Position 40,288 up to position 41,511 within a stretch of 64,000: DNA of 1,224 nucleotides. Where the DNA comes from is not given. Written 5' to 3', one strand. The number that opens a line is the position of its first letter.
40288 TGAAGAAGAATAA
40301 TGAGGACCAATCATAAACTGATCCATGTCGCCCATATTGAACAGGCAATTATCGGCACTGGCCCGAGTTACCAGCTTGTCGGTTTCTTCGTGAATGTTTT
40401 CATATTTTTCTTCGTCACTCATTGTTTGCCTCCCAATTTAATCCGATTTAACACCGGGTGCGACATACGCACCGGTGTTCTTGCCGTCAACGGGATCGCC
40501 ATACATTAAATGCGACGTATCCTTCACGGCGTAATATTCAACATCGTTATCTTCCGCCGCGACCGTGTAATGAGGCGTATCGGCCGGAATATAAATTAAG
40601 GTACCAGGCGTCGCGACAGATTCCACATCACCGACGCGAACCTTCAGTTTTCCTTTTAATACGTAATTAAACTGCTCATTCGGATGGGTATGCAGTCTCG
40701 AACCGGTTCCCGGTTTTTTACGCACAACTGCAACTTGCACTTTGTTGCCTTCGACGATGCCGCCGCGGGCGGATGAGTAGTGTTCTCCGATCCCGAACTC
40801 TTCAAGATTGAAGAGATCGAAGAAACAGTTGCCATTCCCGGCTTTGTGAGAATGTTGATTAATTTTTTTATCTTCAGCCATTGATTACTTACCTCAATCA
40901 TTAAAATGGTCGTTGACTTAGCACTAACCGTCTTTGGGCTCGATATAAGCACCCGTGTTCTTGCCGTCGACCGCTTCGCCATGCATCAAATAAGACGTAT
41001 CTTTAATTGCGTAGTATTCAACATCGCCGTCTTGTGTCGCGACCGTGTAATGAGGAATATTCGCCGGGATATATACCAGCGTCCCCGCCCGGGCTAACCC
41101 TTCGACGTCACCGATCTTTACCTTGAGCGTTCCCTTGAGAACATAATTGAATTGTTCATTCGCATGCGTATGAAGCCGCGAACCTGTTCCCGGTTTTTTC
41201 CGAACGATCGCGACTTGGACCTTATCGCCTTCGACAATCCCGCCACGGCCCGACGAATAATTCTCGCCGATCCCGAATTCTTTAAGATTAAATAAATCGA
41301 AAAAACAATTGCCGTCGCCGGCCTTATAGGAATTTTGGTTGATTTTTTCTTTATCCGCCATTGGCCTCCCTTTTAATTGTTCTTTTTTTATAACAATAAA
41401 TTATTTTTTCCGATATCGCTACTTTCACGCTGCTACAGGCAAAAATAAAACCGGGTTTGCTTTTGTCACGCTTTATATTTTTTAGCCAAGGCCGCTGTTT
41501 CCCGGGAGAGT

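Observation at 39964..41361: Tandem triplication of a KdgF-like cupin inside an amidohydrolase-aldolase-dehydrogenase operon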

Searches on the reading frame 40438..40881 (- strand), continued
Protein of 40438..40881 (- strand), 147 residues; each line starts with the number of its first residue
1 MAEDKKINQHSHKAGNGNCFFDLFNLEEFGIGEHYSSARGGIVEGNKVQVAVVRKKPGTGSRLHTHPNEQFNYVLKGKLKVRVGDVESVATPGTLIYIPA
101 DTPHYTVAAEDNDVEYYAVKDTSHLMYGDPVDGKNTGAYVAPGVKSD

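Call 20: find_encoding_contigs(protein=P0001, flank=10000, max_places=4)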
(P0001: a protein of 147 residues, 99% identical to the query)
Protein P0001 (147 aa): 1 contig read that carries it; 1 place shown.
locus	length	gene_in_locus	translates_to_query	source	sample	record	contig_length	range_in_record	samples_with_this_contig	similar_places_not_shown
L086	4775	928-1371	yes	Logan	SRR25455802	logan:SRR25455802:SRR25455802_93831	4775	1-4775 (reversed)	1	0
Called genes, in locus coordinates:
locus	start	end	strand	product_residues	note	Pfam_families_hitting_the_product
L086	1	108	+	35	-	?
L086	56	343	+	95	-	-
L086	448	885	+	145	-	PF12973:Cupin_7 (weak), PF02311:AraC_binding, PF07883:Cupin_2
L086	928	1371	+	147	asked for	PF12973:Cupin_7 (faint), PF00190:Cupin_1 (weak), PF02311:AraC_binding, PF07883:Cupin_2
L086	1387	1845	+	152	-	PF02311:AraC_binding, PF07883:Cupin_2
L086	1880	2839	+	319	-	PF00389:2-Hacid_dh, PF00670:AdoHcyase_NAD (faint), PF02826:2-Hacid_dh_C, PF03446:NAD_binding_2 (faint)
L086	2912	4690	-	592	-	PF02776:TPP_enzyme_N, PF00205:TPP_enzyme_M, PF02775:TPP_enzyme_C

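Call 25: predict_structure(alignment_id=A1)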
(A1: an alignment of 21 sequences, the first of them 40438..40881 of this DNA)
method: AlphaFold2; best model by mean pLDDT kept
length: 147 residues; sequences in the alignment: 21
mean_pLDDT: 87.9   pTM: 0.83
mean pLDDT of the five models: 87.9, 84.5, 80.7, 76.7, 71.2
residues with pLDDT >= 90: 82; 70-90: 52; 50-70: 10; < 50: 3
segments of 3 or more residues with pLDDT < 50: none
pLDDT, mean of each block of 10 residues (from residue 1): 57 80 89 90 89 95 93 98 97 97 95 94 79 85 77
secondary structure, 60 per line:
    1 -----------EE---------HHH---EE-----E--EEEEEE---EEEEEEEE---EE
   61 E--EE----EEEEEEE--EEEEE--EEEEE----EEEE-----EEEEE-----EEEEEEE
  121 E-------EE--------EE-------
elements in order: E39-44 E48-55 E59-61 E70-76 E79-83 E86-90 E95-98 E104-108 E114-121

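Call 31: fold_search(model_id=the predicted structure, library=pdb)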
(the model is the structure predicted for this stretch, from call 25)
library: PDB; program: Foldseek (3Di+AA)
matches with E <= 10: 1861; with E <= 0.001: 501
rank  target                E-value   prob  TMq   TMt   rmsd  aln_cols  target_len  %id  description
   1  4e2g_A                2.2e-07  1.00  0.65  0.82   2.0       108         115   24  Crystal structure of Cupin fold protein Sthe2323 from Sphaerobacter thermophilus (released 2012-03-21)
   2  1v70                  4.8e-07  1.00  0.51  0.70   1.2        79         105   24  Crystal Structure of probable antibiotics synthesis protein from Thermus thermophilus HB8 (released 2004-12-14)
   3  8hjy_A                4.8e-07  1.00  0.65  0.80   2.4       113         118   19  Crystal structure of a cupin protein (tm1459, H52A/H58E/F104W mutant) in copper (Cu) substituted form (released 2023-06-14)
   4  4mv2_A                5.1e-07  1.00  0.47  0.57   1.3        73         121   27  Crystal structure of plu4264 protein from Photorhabdus luminescens (released 2013-10-02)
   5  8awn                  6.0e-07  1.00  0.65  0.85   1.9       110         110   21  Crystal structure of a manganese-containing cupin (tm1459) from Thermotoga maritima, variant C106Q (released 2023-03-08)
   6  8hjx_A                6.0e-07  1.00  0.65  0.80   2.3       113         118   19  Crystal structure of a cupin protein (tm1459, H52A/H58E mutant) in copper (Cu) substituted form (released 2023-06-14)
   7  4e2g_D                6.3e-07  1.00  0.65  0.81   2.0       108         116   24  Crystal structure of Cupin fold protein Sthe2323 from Sphaerobacter thermophilus (released 2012-03-21)
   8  8hjz_A                7.7e-07  1.00  0.65  0.79   2.4       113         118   20  Crystal structure of a cupin protein (tm1459, H52A/H58Q mutant) in copper (Cu) substituted form (released 2023-06-14)
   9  4e2g_C                7.7e-07  1.00  0.66  0.76   2.7       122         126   22  Crystal structure of Cupin fold protein Sthe2323 from Sphaerobacter thermophilus (released 2012-03-21)
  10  9jew_A                8.6e-07  1.00  0.65  0.79   2.4       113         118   20  Crystal structure of a cupin protein (tm1459, C106V mutant) in iron (Fe) substituted form (released 2025-05-07)
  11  8zyh_B                9.0e-07  1.00  0.64  0.81   2.0       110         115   20  Crystal structure of a cupin protein (tm1459, I49C-4py/H52A/H54A/C106D mutant) in copper (Cu) substituted form (released 2024-09-04)
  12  9jew_B                9.5e-07  1.00  0.64  0.81   2.0       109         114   21  Crystal structure of a cupin protein (tm1459, C106V mutant) in iron (Fe) substituted form (released 2025-05-07)
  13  8zyg_A                1.0e-06  1.00  0.65  0.80   2.4       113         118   19  Crystal structure of a cupin protein (tm1459, I49C-4py/H52A/C106D mutant) in copper (Cu) substituted form (released 2024-09-04)
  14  6l2e_A                1.1e-06  1.00  0.65  0.80   2.3       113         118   19  Crystal structure of a cupin protein (tm1459, H52A mutant) in copper (Cu) substituted form (released 2020-04-01)
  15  4e2g_B                1.1e-06  1.00  0.65  0.83   1.9       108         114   24  Crystal structure of Cupin fold protein Sthe2323 from Sphaerobacter thermophilus (released 2012-03-21)
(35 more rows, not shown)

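Call 47: find_encoding_contigs(protein=P0012, flank=8000, max_places=2)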
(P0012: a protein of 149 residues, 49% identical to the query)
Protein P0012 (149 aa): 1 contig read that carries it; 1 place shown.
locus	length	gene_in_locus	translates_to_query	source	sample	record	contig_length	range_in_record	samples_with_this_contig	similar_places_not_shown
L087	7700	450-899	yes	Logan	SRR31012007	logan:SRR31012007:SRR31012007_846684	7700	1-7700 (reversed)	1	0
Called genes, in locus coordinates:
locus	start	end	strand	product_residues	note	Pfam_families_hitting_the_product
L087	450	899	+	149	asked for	PF00190:Cupin_1 (weak), PF02311:AraC_binding, PF07883:Cupin_2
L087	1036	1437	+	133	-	PF00190:Cupin_1 (faint), PF02311:AraC_binding, PF07883:Cupin_2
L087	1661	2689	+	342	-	PF01012:ETF, PF00766:ETF_alpha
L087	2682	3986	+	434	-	PF00890:FAD_binding_2, PF01134:GIDA (weak), PF01266:DAO, PF01494:FAD_binding_3 (weak), PF01946:Thi4, PF07992:Pyr_redox_2, PF12831:FAD_oxidored, PF26311:ETF-QO_FixC_C, +3 more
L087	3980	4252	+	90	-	-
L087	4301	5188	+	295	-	PF01012:ETF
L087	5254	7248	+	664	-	PF00724:Oxidored_FMN, PF00070:Pyr_redox (faint), PF01266:DAO, PF03486:HI0933_like (weak), PF07992:Pyr_redox_2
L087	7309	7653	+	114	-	-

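Call 48: find_encoding_contigs(protein=P0017, flank=8000, max_places=2)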
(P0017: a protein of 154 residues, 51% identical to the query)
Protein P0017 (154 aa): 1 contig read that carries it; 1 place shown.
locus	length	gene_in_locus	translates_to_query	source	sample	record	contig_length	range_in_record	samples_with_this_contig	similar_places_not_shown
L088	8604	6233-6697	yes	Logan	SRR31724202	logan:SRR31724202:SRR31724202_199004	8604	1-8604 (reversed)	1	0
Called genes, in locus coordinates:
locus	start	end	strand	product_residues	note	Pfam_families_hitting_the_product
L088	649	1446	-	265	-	PF09339:HTH_IclR, PF12802:MarR_2 (weak), PF01614:IclR_C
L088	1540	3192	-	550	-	PF00732:GMC_oxred_N, PF00890:FAD_binding_2 (faint), PF01266:DAO (weak), PF01494:FAD_binding_3 (faint), PF05834:Lycopene_cycl (weak), PF07992:Pyr_redox_2 (faint), PF13450:NAD_binding_8 (weak), PF05199:GMC_oxred_C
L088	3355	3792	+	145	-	PF00190:Cupin_1 (faint), PF12973:Cupin_7 (weak), PF02311:AraC_binding, PF07883:Cupin_2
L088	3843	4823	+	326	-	PF03401:TctC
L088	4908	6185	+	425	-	PF08309:LVIVD (faint)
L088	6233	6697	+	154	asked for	PF12973:Cupin_7 (weak), PF02311:AraC_binding, PF07883:Cupin_2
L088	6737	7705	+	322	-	PF03401:TctC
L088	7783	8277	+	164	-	PF07331:TctB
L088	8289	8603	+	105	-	?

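Call 49: find_encoding_contigs(protein=P0008, flank=8000, max_places=2)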
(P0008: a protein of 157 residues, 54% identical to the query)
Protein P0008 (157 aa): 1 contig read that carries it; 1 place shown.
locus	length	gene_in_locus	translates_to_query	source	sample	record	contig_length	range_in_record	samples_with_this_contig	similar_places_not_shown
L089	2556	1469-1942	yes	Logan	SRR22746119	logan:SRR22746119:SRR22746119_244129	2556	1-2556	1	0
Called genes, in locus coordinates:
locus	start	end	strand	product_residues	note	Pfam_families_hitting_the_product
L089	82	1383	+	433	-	PF01979:Amidohydro_1, PF07969:Amidohydro_3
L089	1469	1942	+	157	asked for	PF00190:Cupin_1 (weak), PF02311:AraC_binding (weak), PF07883:Cupin_2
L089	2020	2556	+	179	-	?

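Call 56: search_protein_representatives(alignment_id=A1)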
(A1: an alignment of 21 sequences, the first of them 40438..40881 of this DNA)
Query: 21 sequences, 150 profile positions. Proteins with E-value up to 0.001 (for the whole library): 4885; up to 1e-10: 439; up to 1e-30: 59. The best 150 are listed.
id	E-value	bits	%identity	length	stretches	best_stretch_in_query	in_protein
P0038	8.8e-87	304.7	-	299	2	7-144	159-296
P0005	2.3e-65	235.2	-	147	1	1-149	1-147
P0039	3.9e-62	224.7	-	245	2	20-137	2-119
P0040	6.9e-60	217.4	-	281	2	20-126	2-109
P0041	5.2e-59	214.6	-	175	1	5-149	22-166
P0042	7.9e-58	210.7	-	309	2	37-147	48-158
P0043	3.0e-56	205.6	-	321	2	36-149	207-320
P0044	2.9e-55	202.4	-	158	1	5-149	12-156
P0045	3.5e-55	202.2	-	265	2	8-135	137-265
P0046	1.3e-51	190.5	-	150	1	2-147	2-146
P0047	3.0e-51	189.4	-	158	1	5-149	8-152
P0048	1.5e-50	187.1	-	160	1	13-149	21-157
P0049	8.4e-49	181.4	-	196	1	5-149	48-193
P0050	1.6e-46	174.1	-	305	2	37-148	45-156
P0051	3.0e-45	169.9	-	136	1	21-149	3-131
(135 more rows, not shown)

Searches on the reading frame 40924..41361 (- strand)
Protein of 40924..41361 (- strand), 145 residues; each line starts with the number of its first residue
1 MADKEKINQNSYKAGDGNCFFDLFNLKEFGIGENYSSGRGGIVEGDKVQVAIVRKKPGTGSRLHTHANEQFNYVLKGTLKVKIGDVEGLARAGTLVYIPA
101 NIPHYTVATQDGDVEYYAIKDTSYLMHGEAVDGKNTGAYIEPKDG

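Call 3: search_protein_families(library=pfam, proteins=[window:40924-41361:-], max_evalue=0.01)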
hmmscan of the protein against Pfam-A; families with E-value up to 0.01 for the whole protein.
window:40924-41361:- (145 aa): 5 families
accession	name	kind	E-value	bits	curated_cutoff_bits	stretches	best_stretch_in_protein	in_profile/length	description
PF07883.17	Cupin_2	-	2.1e-15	56.6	27.2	1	53-119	3-69/70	Cupin domain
PF02311.25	AraC_binding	-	2.6e-08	34.1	21.1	1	52-120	7-75/135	AraC-like ligand binding domain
PF12973.13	Cupin_7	-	1.4e-05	25.3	27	1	49-112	34-93/105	ChrR Cupin-like domain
PF00190.28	Cupin_1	-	4.1e-05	23.6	22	1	50-125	35-119/151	Cupin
PF01050.24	MannoseP_isomer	-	0.0052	17.4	23.6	1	42-124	22-105/116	Mannose-6-phosphate isomerase C-terminal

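Call 4: search_protein_families(library=ncbifam, proteins=[window:40924-41361:-], max_evalue=0.01)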
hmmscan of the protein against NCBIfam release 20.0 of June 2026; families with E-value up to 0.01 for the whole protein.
window:40924-41361:- (145 aa): 5 families
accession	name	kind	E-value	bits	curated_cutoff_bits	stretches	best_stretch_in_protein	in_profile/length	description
NF049940.1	MandnitrLy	equivalog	2.5e-06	27.3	140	1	46-122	33-110/130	(R)-mandelonitrile lyase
TIGR01479.1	GMP_PMI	equivalog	0.00049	19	372.95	1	42-125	369-453/467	mannose-1-phosphate guanylyltransferase/mannose-6-phosphate isomerase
TIGR03404.1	bicupin_oxalic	subfamily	0.00051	19.2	254.2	1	53-117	72-140/367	bicupin, oxalate decarboxylase family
TIGR03214.2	ura-cupin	equivalog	0.00091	18.8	200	1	50-121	49-123/249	(S)-ureidoglycine aminohydrolase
NF012004.0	PRK15460.1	equivalog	0.0013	17.5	859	1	42-129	379-467/478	mannose-1-phosphate guanyltransferase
